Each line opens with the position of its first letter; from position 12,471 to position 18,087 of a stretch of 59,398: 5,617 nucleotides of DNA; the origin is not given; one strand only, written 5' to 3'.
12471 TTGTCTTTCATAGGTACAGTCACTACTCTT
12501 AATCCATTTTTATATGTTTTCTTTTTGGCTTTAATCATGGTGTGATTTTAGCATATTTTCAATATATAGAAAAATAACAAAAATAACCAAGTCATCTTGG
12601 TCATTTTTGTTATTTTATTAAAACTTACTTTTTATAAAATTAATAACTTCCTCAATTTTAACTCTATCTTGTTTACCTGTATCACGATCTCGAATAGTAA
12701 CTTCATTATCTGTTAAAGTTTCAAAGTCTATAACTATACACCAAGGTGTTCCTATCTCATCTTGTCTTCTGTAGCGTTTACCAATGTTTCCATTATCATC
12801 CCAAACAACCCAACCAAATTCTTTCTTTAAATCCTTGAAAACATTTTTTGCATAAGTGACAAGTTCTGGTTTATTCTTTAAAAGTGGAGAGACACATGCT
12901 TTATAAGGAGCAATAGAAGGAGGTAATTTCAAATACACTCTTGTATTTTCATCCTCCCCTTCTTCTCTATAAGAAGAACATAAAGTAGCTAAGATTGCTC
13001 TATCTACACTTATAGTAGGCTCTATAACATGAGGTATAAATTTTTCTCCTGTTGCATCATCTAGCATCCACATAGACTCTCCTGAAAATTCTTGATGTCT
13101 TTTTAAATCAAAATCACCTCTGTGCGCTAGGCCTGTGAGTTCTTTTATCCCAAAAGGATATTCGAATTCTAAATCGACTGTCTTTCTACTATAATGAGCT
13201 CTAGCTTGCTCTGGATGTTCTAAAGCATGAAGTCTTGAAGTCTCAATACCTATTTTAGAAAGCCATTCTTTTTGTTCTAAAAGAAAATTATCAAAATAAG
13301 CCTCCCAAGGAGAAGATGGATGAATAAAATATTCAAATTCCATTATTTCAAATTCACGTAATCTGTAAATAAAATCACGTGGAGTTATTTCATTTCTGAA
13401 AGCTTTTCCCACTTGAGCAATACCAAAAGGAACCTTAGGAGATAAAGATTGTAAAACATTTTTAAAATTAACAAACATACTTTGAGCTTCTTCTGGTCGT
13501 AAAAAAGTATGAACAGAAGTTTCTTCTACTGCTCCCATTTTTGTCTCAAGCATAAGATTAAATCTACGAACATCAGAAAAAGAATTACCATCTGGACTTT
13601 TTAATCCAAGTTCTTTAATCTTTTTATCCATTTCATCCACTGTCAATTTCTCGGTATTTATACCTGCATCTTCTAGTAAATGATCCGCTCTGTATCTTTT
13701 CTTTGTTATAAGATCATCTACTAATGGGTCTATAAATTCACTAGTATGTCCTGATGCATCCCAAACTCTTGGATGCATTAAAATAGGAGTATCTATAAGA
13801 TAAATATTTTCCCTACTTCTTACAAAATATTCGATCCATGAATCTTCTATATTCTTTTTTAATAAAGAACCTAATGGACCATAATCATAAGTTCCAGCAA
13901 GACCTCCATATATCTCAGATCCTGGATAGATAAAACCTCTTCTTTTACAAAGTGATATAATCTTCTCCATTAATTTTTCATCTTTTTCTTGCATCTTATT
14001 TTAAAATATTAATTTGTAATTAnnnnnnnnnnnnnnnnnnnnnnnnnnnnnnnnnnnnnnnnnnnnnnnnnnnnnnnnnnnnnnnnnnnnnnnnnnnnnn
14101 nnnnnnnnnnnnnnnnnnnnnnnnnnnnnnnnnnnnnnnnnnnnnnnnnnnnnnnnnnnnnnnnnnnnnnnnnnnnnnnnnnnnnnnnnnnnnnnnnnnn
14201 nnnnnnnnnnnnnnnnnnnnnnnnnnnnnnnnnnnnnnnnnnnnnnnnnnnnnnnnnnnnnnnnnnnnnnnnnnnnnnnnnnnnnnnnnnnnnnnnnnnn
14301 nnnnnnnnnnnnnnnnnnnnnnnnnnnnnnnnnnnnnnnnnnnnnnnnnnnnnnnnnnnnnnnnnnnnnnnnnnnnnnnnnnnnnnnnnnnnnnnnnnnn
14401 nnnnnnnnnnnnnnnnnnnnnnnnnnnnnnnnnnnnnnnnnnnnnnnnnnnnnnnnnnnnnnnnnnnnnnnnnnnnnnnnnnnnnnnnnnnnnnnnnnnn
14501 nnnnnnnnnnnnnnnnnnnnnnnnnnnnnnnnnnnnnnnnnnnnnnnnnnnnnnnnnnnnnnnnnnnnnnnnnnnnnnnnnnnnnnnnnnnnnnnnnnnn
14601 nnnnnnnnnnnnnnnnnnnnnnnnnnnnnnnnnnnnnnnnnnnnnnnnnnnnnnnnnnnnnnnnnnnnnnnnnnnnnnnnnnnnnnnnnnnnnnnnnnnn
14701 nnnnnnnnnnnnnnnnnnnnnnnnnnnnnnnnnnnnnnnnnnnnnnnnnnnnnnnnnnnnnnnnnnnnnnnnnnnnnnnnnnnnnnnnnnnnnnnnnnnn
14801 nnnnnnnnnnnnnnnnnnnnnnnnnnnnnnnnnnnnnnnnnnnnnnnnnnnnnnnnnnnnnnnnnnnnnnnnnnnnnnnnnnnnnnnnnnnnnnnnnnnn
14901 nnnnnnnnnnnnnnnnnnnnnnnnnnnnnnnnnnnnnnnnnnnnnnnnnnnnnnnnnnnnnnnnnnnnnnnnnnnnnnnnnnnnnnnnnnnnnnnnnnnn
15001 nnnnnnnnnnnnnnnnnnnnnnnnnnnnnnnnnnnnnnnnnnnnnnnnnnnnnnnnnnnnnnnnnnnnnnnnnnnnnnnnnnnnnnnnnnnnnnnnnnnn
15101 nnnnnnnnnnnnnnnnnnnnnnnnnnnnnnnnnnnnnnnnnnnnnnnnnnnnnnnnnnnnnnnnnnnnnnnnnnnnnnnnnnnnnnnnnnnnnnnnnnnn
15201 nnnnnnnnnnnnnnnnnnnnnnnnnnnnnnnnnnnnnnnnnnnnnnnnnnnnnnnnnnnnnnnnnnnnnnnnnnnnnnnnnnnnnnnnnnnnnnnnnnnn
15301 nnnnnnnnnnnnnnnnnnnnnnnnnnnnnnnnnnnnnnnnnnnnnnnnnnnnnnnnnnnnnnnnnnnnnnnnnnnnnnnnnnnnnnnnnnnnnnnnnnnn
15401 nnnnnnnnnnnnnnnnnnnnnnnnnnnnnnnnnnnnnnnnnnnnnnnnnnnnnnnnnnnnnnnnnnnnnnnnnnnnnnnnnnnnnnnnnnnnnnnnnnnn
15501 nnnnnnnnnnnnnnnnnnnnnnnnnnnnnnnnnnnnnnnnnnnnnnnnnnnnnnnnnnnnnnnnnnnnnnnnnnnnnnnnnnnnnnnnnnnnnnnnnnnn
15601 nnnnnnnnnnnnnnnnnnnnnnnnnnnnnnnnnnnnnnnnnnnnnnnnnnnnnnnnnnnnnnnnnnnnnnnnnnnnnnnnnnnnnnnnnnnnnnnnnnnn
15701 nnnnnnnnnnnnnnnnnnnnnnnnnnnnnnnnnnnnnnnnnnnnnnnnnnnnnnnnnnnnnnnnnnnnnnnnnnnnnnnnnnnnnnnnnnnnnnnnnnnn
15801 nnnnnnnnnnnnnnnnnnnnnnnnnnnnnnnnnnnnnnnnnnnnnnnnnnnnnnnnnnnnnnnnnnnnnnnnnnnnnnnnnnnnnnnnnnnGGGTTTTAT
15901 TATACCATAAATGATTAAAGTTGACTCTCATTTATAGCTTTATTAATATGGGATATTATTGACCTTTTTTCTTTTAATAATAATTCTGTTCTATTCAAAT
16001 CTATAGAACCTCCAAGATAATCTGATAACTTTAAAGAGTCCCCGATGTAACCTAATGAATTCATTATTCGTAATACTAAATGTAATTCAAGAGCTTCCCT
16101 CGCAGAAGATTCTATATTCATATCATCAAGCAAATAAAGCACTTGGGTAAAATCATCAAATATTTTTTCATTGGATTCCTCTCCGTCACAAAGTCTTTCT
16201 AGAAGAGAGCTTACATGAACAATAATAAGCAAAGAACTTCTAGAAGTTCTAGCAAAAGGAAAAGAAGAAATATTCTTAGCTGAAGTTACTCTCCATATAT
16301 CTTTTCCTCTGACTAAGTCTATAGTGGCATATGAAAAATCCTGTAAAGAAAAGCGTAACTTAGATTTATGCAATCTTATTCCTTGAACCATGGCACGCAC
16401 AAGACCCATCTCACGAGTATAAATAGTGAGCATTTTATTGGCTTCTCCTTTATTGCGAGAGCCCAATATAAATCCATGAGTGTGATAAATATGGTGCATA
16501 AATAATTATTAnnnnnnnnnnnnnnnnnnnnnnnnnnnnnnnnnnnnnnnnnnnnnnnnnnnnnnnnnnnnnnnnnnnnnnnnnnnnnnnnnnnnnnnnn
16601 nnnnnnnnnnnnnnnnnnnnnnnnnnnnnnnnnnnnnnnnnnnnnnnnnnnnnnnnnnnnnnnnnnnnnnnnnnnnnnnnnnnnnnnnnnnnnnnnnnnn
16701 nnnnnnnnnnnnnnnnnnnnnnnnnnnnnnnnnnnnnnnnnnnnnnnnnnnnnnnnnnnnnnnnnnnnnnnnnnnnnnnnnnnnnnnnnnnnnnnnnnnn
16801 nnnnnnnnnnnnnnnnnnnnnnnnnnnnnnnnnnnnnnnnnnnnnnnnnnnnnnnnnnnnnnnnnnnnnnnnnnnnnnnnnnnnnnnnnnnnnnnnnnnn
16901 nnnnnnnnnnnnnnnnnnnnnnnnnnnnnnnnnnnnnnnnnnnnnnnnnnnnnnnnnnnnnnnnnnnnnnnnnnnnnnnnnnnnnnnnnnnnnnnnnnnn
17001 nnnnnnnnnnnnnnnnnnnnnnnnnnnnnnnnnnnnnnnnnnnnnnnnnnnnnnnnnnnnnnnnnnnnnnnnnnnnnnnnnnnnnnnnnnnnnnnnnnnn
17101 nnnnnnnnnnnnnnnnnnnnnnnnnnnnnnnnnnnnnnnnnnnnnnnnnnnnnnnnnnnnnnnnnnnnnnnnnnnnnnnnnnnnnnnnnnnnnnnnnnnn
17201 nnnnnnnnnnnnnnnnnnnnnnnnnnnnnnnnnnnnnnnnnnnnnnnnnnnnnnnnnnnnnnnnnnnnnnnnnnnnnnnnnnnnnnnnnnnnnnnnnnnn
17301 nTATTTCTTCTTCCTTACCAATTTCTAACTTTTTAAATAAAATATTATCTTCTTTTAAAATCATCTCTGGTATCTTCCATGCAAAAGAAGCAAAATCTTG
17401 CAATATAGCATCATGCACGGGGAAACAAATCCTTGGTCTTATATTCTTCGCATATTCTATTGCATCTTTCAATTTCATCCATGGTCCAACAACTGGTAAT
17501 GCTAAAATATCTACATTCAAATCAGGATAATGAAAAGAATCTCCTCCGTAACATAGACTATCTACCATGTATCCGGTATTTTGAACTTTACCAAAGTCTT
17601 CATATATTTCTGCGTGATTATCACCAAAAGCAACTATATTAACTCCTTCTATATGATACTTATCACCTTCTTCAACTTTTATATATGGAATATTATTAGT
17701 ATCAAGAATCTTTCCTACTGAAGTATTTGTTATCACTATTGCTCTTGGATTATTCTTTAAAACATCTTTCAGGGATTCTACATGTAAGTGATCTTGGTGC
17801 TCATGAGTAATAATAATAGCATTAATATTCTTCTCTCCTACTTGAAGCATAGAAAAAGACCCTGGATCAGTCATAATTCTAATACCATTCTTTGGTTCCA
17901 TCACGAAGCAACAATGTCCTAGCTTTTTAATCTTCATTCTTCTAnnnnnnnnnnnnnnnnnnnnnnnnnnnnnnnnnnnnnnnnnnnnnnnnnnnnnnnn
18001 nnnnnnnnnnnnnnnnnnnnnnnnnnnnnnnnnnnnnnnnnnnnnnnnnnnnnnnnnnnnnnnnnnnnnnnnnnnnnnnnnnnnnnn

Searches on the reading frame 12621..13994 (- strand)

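Call 79: search_protein_families(library=pfam, proteins=[window:12621-13994:-], max_evalue=0.001)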
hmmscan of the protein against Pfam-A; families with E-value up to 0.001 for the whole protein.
window:12621-13994:- (458 aa): 2 families
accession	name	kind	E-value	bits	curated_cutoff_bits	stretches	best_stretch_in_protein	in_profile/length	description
PF03129.25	HGTP_anticodon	-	5.8e-23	81.3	21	1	365-456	1-93/94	Anticodon binding domain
PF00587.30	tRNA-synt_2b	-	1.7e-08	35.2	29.3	1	163-337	11-175/179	tRNA synthetase class II core domain (G, H, P, S and T)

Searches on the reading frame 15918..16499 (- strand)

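Call 79: search_protein_families(library=pfam, proteins=[window:15918-16499:-], max_evalue=0.001)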
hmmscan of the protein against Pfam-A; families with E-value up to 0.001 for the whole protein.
window:15918-16499:- (194 aa): 2 families
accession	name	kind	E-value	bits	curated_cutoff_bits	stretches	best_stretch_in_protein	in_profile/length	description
PF11967.14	RecO_N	-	2.1e-15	57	27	1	1-80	1-80/80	Recombination protein O N terminal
PF02565.21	RecO_C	-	1.5e-06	28.5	22.1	1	88-151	5-64/157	Recombination protein O C terminal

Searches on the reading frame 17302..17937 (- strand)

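Call 79: search_protein_families(library=pfam, proteins=[window:17302-17937:-], max_evalue=0.001)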
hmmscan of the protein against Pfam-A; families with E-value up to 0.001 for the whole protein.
window:17302-17937:- (212 aa): 3 families
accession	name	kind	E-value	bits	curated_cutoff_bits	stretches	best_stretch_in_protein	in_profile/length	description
PF13483.12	Lactamase_B_3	-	2.3e-24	86.6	24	1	2-175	1-160/160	Beta-lactamase superfamily domain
PF12706.13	Lactamase_B_2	-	3.9e-10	40.1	27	1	36-175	29-199/200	Beta-lactamase superfamily domain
PF00753.33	Lactamase_B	-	0.00013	22.4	22.7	0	22-51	19-57/196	Metallo-beta-lactamase superfamily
